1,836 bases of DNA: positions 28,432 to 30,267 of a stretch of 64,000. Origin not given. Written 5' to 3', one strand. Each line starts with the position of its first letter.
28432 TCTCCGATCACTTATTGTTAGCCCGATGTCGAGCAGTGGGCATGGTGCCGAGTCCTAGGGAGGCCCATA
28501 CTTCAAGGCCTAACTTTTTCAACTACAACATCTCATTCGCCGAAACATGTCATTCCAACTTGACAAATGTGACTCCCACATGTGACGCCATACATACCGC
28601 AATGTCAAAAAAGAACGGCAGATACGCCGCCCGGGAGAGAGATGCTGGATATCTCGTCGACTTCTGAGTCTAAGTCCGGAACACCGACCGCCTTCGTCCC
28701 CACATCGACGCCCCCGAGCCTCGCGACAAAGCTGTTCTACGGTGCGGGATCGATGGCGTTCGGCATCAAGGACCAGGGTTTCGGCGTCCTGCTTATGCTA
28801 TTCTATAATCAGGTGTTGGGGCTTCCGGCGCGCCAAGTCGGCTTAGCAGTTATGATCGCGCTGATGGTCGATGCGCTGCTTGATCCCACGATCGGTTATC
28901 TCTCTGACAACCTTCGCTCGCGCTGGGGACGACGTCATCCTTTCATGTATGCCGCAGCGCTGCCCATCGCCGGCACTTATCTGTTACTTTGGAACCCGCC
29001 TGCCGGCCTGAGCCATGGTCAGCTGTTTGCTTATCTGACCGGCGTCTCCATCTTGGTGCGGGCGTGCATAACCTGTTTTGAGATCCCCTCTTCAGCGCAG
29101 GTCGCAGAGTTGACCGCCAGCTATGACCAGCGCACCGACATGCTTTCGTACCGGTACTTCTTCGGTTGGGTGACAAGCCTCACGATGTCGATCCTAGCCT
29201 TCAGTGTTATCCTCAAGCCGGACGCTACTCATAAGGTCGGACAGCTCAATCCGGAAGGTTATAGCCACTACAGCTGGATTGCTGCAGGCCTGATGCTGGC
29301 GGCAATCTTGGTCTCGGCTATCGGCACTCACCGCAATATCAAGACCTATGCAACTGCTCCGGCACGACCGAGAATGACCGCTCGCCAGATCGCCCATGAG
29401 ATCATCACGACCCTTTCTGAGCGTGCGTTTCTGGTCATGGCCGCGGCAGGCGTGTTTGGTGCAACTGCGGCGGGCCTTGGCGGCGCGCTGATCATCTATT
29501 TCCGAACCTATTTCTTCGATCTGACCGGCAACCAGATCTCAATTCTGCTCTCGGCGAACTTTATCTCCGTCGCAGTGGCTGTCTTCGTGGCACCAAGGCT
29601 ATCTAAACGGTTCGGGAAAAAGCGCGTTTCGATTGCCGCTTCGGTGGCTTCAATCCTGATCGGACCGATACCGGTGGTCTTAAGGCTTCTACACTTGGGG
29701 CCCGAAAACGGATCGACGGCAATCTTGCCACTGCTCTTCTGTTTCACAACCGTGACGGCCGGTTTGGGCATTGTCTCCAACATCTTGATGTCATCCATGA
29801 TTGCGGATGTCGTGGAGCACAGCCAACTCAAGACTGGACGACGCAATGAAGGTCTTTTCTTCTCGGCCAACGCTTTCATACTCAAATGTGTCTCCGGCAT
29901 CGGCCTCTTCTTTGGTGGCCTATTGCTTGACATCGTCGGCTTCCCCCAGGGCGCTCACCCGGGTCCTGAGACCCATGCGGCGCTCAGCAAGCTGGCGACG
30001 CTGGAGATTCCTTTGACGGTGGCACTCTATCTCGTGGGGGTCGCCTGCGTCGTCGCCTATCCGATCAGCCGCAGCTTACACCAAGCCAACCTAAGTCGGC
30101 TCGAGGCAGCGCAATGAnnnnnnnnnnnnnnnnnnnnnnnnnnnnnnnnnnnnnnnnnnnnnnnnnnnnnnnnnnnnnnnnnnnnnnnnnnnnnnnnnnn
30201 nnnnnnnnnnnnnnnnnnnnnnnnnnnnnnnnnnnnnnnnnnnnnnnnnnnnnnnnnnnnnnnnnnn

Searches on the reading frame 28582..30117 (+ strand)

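Call 3: search_protein_families(library=pfam, proteins=[window:28582-30117:+], max_evalue=0.01)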
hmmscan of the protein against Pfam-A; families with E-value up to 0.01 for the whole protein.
window:28582-30117:+ (511 aa): 2 families
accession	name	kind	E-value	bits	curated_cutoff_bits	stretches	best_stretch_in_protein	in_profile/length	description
PF13347.12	MFS_2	-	1.3e-94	317.6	27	1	52-497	1-427/427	MFS/sugar transport protein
PF07690.21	MFS_1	-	7.8e-15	55.1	33.4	2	58-411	6-323/347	Major Facilitator Superfamily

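Call 6: search_protein_families(library=ncbifam, proteins=[window:28582-30117:+], max_evalue=0.001)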
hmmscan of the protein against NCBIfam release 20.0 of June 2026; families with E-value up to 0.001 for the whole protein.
window:28582-30117:+ (511 aa): 6 families
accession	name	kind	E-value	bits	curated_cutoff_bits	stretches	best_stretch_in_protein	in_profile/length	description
TIGR00792.1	gph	subfamily_domain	2.4e-47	161.6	231.35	1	50-498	1-425/437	glycoside-pentoside-hexuronide (GPH):cation symporter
NF007749.0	PRK10429.1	equivalog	1.8e-33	116.1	456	1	46-459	4-401/473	melibiose:sodium transporter MelB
NF007237.0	PRK09669.1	subfamily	1.6e-31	109.4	610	1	48-495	9-430/461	putative symporter YagG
NF008526.0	PRK11462.1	equivalog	2.1e-21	76.3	836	1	47-476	8-404/460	glycoside-pentoside-hexuronide family transporter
NF007353.0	PRK09848.1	equivalog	2.5e-21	76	528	1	53-501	13-435/457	glucuronide transporter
TIGR01301.1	GPH_sucrose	subfamily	5.1e-08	32.2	511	1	56-134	10-89/476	sucrose/proton symporter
